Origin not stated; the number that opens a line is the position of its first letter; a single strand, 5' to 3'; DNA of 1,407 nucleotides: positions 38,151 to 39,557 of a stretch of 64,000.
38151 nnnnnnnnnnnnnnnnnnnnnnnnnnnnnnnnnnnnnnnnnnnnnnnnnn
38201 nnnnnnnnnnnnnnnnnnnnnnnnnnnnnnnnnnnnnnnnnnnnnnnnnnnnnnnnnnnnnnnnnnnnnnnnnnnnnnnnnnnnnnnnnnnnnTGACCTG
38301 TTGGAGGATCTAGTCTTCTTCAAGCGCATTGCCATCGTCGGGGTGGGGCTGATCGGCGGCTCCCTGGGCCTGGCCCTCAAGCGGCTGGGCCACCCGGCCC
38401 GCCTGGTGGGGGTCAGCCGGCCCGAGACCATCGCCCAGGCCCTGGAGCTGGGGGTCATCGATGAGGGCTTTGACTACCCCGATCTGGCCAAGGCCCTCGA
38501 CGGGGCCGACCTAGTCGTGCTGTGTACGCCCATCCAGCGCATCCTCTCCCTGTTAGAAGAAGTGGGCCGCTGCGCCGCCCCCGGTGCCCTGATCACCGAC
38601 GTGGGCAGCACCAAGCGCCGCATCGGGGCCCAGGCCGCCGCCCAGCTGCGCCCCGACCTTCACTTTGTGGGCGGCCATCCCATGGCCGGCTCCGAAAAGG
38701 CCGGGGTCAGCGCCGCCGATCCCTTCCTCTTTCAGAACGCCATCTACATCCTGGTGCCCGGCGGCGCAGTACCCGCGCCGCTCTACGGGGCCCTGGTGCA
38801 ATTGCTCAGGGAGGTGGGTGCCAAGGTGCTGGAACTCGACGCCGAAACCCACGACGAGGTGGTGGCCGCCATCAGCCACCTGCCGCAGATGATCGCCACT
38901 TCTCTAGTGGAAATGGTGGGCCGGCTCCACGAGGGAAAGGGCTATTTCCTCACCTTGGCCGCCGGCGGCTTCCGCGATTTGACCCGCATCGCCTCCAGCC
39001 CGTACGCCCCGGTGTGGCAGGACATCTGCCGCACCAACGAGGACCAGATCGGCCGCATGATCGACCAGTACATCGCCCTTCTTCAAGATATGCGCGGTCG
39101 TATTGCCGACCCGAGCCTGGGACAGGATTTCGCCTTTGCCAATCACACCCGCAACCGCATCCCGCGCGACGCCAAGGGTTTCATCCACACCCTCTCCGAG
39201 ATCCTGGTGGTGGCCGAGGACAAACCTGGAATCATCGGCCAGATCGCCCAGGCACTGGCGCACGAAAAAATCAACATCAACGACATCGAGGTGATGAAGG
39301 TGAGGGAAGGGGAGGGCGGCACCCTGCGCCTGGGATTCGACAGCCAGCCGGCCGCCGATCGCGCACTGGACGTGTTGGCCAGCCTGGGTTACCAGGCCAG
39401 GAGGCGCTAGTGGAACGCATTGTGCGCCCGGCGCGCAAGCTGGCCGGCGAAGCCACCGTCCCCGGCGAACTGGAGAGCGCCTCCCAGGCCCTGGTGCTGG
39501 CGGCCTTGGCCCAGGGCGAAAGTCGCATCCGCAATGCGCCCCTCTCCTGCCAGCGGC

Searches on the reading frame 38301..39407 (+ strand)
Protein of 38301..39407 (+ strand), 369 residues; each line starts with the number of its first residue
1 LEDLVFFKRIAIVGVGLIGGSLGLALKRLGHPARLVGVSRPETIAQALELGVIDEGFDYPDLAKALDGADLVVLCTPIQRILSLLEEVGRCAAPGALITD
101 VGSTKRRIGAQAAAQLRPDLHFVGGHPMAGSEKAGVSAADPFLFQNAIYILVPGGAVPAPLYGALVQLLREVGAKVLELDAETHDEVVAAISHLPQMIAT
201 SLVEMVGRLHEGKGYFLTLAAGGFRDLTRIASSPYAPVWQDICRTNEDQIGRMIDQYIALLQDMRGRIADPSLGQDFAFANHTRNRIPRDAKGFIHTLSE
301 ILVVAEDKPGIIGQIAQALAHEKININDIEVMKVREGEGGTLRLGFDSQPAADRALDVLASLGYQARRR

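Call 72: search_protein_families(library=ncbifam, proteins=[window:38301-39407:+], max_evalue=0.00001)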
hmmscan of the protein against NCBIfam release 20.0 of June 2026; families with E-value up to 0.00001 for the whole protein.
window:38301-39407:+ (369 aa): 19 families
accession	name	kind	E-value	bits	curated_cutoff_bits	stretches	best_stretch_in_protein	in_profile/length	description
NF005107.0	PRK06545.1-5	equivalog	3.8e-87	292.6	414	1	9-365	4-363/367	prephenate dehydrogenase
NF005106.0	PRK06545.1-4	equivalog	2.9e-64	217.6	569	1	8-360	2-356/363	prephenate dehydrogenase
NF011381.1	PRK14806.1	equivalog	1.6e-63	215.1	902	1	7-271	3-265/733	bifunctional prephenate dehydrogenase/3-phosphoshikimate 1-carboxyvinyltransferase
NF005104.0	PRK06545.1-1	equivalog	9.6e-60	202.6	713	1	8-354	3-350/366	prephenate dehydrogenase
NF005105.0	PRK06545.1-3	equivalog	1.4e-56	191.9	524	1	8-358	3-355/367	prephenate dehydrogenase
NF005694.0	PRK07502.1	equivalog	2.1e-56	191.4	409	1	5-268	4-266/310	prephenate/arogenate dehydrogenase family protein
NF005650.0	PRK07417.1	equivalog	2.3e-52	178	290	1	8-269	2-257/281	prephenate/arogenate dehydrogenase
NF006307.0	PRK08507.1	equivalog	1.1e-50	172.4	295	1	9-270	2-255/275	prephenate dehydrogenase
NF005111.0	PRK06545.2-3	equivalog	2.7e-49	168.1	344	1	10-332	16-336/371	prephenate dehydrogenase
NF005108.0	PRK06545.1-6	equivalog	9.7e-47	159.6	327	1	9-278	12-274/321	prephenate dehydrogenase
NF005112.0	PRK06545.2-4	subfamily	1.2e-40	139.7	294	1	8-335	3-324/356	prephenate dehydrogenase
NF005109.0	PRK06545.2-1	equivalog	4.4e-29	101.7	397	1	11-350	5-344/361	prephenate dehydrogenase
NF005110.0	PRK06545.2-2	equivalog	2.8e-27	95.9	385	1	9-350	72-404/423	prephenate dehydrogenase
NF005113.0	PRK06545.2-5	equivalog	8.3e-20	71.1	497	2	166-332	178-346/378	prephenate dehydrogenase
NF006409.0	PRK08655.1-3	equivalog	4.1e-12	46.3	310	1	8-199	1-179/290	prephenate dehydrogenase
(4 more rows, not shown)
